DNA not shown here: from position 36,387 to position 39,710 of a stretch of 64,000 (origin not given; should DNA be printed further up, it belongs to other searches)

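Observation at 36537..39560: Two complete GspE/PilB secretion-ATPase cores fused in tandem (1007 aa)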

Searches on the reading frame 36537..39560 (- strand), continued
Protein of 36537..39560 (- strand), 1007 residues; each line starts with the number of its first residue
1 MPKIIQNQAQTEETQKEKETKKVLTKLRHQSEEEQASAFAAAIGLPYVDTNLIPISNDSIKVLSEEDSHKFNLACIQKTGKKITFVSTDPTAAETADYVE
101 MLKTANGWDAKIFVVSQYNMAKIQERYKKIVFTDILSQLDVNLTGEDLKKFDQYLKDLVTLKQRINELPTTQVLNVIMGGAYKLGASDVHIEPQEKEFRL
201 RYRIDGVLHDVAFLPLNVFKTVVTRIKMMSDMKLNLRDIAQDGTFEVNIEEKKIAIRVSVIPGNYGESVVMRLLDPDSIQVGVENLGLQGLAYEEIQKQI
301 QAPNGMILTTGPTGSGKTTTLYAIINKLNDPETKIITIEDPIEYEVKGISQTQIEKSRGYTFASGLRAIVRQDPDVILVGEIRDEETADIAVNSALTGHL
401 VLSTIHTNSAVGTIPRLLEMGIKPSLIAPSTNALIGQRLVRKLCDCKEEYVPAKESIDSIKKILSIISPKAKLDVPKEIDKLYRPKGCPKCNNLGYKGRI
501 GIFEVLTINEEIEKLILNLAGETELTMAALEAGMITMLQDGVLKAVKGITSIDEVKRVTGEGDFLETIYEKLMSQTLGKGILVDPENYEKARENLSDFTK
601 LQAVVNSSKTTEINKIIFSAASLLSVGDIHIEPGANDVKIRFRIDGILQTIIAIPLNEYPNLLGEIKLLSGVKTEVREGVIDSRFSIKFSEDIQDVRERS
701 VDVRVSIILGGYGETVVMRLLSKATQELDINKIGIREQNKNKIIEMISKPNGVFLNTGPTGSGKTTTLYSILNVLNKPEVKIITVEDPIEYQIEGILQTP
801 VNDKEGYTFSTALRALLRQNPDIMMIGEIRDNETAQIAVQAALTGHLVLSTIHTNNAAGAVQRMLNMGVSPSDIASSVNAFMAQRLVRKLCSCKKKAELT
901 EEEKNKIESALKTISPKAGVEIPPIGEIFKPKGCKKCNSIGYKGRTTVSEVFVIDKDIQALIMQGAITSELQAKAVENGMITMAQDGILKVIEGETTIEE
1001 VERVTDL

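Call 51: search_protein_families(library=pfam, proteins=[P0137, P0129, P0130, P0126, P0136], max_evalue=0.0001)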
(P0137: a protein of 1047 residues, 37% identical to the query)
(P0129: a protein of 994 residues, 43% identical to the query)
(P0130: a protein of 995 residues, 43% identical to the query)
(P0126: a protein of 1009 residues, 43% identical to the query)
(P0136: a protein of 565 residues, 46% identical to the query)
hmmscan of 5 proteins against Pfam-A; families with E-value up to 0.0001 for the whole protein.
P0137 (1047 aa): 8 families
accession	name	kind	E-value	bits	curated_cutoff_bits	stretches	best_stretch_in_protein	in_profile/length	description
PF00437.27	T2SSE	-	3.3e-236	783.3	24.9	2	661-1042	6-370/370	Type II/IV secretion system protein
PF00482.28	T2SSF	-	5.4e-22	78.5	25.2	2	118-203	2-88/125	Type II secretion system (T2SS), protein F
PF13401.12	AAA_22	-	3.1e-06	28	27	0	798-840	6-48/130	AAA domain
PF25199.1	nSTAND_NTPase5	-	1.3e-05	25.5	34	0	361-389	38-66/145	Novel STAND NTPase 5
PF20720.3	nSTAND3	-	1.6e-05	25.1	27.2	0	363-394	16-48/155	Novel STAND NTPase 3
PF13191.12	AAA_16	-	2e-05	25.6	32.6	0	354-396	10-60/167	AAA ATPase domain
PF13173.12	AAA_14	-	5.1e-05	23.7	27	0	799-837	4-43/129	AAA domain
PF02492.25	cobW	-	7e-05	22.9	20.7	0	800-824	3-27/180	CobW/HypB/UreG, nucleotide-binding domain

P0129 (994 aa): 11 families
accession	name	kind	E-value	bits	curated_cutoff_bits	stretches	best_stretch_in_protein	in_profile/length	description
PF00437.27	T2SSE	-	9.5e-222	735.7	24.9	2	158-547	9-369/370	Type II/IV secretion system protein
PF25199.1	nSTAND_NTPase5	-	3e-09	37.3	34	0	280-339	24-85/145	Novel STAND NTPase 5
PF13401.12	AAA_22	-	1.1e-07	32.6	27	0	295-333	4-42/130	AAA domain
PF20720.3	nSTAND3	-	4.5e-06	26.9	27.2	0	296-335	17-56/155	Novel STAND NTPase 3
PF00004.35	AAA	-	1.3e-05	26.1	21.2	0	731-760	2-28/131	ATPase family associated with various cellular activities (AAA)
PF13604.12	AAA_30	-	1.5e-05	25.3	27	0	718-759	9-50/191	AAA domain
PF04851.21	ResIII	-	2.6e-05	24.6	22.5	0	717-753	13-49/164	Type III restriction enzyme, res subunit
PF02492.25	cobW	-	6.9e-05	22.9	20.7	0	300-329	4-34/180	CobW/HypB/UreG, nucleotide-binding domain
PF13173.12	AAA_14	-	7.4e-05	23.2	27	0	299-340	5-47/129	AAA domain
PF13555.12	AAA_29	-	7.8e-05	22.8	27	0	726-747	21-42/61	P-loop containing region of AAA domain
PF05157.20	MshEN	-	8.2e-05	23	23.1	0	29-111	2-83/90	MshEN domain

P0130 (995 aa): 11 families
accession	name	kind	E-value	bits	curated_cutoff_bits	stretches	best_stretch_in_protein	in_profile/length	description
PF00437.27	T2SSE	-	3.8e-220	730.4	24.9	2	596-974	12-370/370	Type II/IV secretion system protein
PF25199.1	nSTAND_NTPase5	-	8.5e-08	32.6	34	0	723-768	38-84/145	Novel STAND NTPase 5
PF13173.12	AAA_14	-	2e-07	31.5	27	0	728-812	4-81/129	AAA domain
PF13401.12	AAA_22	-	3.9e-07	30.9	27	0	726-759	5-38/130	AAA domain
PF20720.3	nSTAND3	-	2.6e-06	27.7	27.2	0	297-334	17-54/155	Novel STAND NTPase 3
PF13191.12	AAA_16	-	4.3e-06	27.8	32.6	0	292-363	18-85/167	AAA ATPase domain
PF02399.21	Herpes_ori_bp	-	1.3e-05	24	20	0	727-758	50-82/820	Origin of replication binding protein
PF02492.25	cobW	-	1.6e-05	25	20.7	0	729-759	3-34/180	CobW/HypB/UreG, nucleotide-binding domain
PF13604.12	AAA_30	-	2.1e-05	24.8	27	0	723-759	15-51/191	AAA domain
PF00005.33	ABC_tran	-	6.7e-05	24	25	0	730-805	15-79/137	ABC transporter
PF12775.13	AAA_7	-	8.7e-05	22.6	25.8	0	722-759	29-66/181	P-loop containing dynein motor region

P0126 (1009 aa): 16 families
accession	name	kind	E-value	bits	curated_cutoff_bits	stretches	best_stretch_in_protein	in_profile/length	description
PF00437.27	T2SSE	-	9.3e-225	745.6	24.9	2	167-559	11-370/370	Type II/IV secretion system protein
PF13401.12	AAA_22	-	5.2e-08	33.7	27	0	745-791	4-50/130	AAA domain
PF13604.12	AAA_30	-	7.8e-08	32.7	27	0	289-327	2-40/191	AAA domain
PF13191.12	AAA_16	-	2e-06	28.8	32.6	0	292-333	7-52/167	AAA ATPase domain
PF20720.3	nSTAND3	-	2e-06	28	27.2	0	741-784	12-55/155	Novel STAND NTPase 3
PF25199.1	nSTAND_NTPase5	-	2.4e-06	27.9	34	0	302-346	38-83/145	Novel STAND NTPase 5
PF12775.13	AAA_7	-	5e-06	26.6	25.8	0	737-780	24-67/181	P-loop containing dynein motor region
PF00004.35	AAA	-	1.1e-05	26.3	21.2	0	308-386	1-69/131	ATPase family associated with various cellular activities (AAA)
PF03215.21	Rad17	-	1.4e-05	25.5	23.8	0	743-788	42-84/186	Rad17 P-loop domain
PF00005.33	ABC_tran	-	1.7e-05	25.9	25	0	752-786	17-51/137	ABC transporter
PF13173.12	AAA_14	-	2e-05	25.1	27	0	307-395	4-83/129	AAA domain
PF13555.12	AAA_29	-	2.3e-05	24.5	27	0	745-771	21-47/61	P-loop containing region of AAA domain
PF02492.25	cobW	-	3.2e-05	24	20.7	0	752-784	6-37/180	CobW/HypB/UreG, nucleotide-binding domain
PF16796.11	Microtub_bd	-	4.2e-05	23.9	27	0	297-327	83-111/155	Microtubule binding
PF04851.21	ResIII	-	4.5e-05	23.9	22.5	0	292-331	10-49/164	Type III restriction enzyme, res subunit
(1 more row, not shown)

P0136 (565 aa): 3 families
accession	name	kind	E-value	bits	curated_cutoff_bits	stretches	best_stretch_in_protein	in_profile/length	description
PF00437.27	T2SSE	-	7.6e-118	393.8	24.9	1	168-557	5-369/370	Type II/IV secretion system protein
PF05157.20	MshEN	-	4.9e-06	26.9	23.1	1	46-128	2-83/90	MshEN domain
PF20720.3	nSTAND3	-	3.7e-05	23.9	27.2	0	302-345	14-57/155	Novel STAND NTPase 3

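Call 60: fold_search(model_id=the predicted structure, library=pdb)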
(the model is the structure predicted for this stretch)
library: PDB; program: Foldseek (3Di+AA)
matches with E <= 10: 1717; with E <= 0.001: 223
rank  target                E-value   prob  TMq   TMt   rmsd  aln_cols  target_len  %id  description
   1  5zfr_C                1.3e-41  1.00  0.32  0.75   5.6       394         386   44  Crystal structure of PilB, an extension ATPase motor of Type IV pilus, from Geobacter sulfurreducens (released 2018-09-19)
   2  5tsh_E                1.9e-41  1.00  0.35  0.89   3.4       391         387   43  PilB from Geobacter metallireducens bound to AMP-PNP (released 2017-05-17)
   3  4pht_C                2.1e-41  1.00  0.25  0.55  20.4       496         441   36  ATPase GspE in complex with the cytoplasmic domain of GspL from the Vibrio vulnificus type II Secretion system (released 2014-11-26)
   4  5oiu_B                2.5e-41  1.00  0.36  0.91   3.2       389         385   39  Crystal structure of PilF type IV pilus assembly ATPase from Thermus thermophilus (released 2018-08-08)
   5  4pht_A                3.7e-41  1.00  0.25  0.55  20.3       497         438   37  ATPase GspE in complex with the cytoplasmic domain of GspL from the Vibrio vulnificus type II Secretion system (released 2014-11-26)
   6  4pht_B                3.7e-41  1.00  0.25  0.55  20.5       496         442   36  ATPase GspE in complex with the cytoplasmic domain of GspL from the Vibrio vulnificus type II Secretion system (released 2014-11-26)
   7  5zfr_B                5.6e-41  1.00  0.35  0.86   3.4       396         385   45  Crystal structure of PilB, an extension ATPase motor of Type IV pilus, from Geobacter sulfurreducens (released 2018-09-19)
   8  1p9w                  6.6e-41  1.00  0.33  0.78   5.2       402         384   44  Crystal Structure of Vibrio cholerae putative NTPase EpsE (released 2003-10-14)
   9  5oiu_C                1.3e-40  1.00  0.31  0.73   5.8       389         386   40  Crystal structure of PilF type IV pilus assembly ATPase from Thermus thermophilus (released 2018-08-08)
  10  5it5_A                1.5e-40  1.00  0.36  0.91   3.0       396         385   39  Thermus thermophilus PilB core ATPase region (released 2016-10-19)
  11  5tsh_C                2.0e-40  1.00  0.35  0.87   3.7       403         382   41  PilB from Geobacter metallireducens bound to AMP-PNP (released 2017-05-17)
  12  5tsh_F                2.2e-40  1.00  0.35  0.88   3.6       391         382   44  PilB from Geobacter metallireducens bound to AMP-PNP (released 2017-05-17)
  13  5zfr_A                2.4e-40  1.00  0.35  0.89   2.6       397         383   44  Crystal structure of PilB, an extension ATPase motor of Type IV pilus, from Geobacter sulfurreducens (released 2018-09-19)
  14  5tsg_B                1.4e-39  1.00  0.35  0.90   3.1       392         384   44  PilB from Geobacter metallireducens bound to ADP (released 2017-05-17)
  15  5tsh_A                1.5e-39  1.00  0.35  0.89   3.2       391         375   43  PilB from Geobacter metallireducens bound to AMP-PNP (released 2017-05-17)
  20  5tsg_C                3.2e-38  1.00  0.36  0.91   2.6       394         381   43  PilB from Geobacter metallireducens bound to ADP (released 2017-05-17)
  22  5tsg_D                5.5e-38  1.00  0.32  0.75   5.8       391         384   43  PilB from Geobacter metallireducens bound to ADP (released 2017-05-17)
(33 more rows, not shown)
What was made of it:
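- Closest known: PilB type IVa pilus extension ATPases. Same: Each core superposes at TM 0.87-0.91, normalised to the target (call 60).
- Each core superposes on PilB/PilF structures at TM up to 0.91, normalised to the target (call 60).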
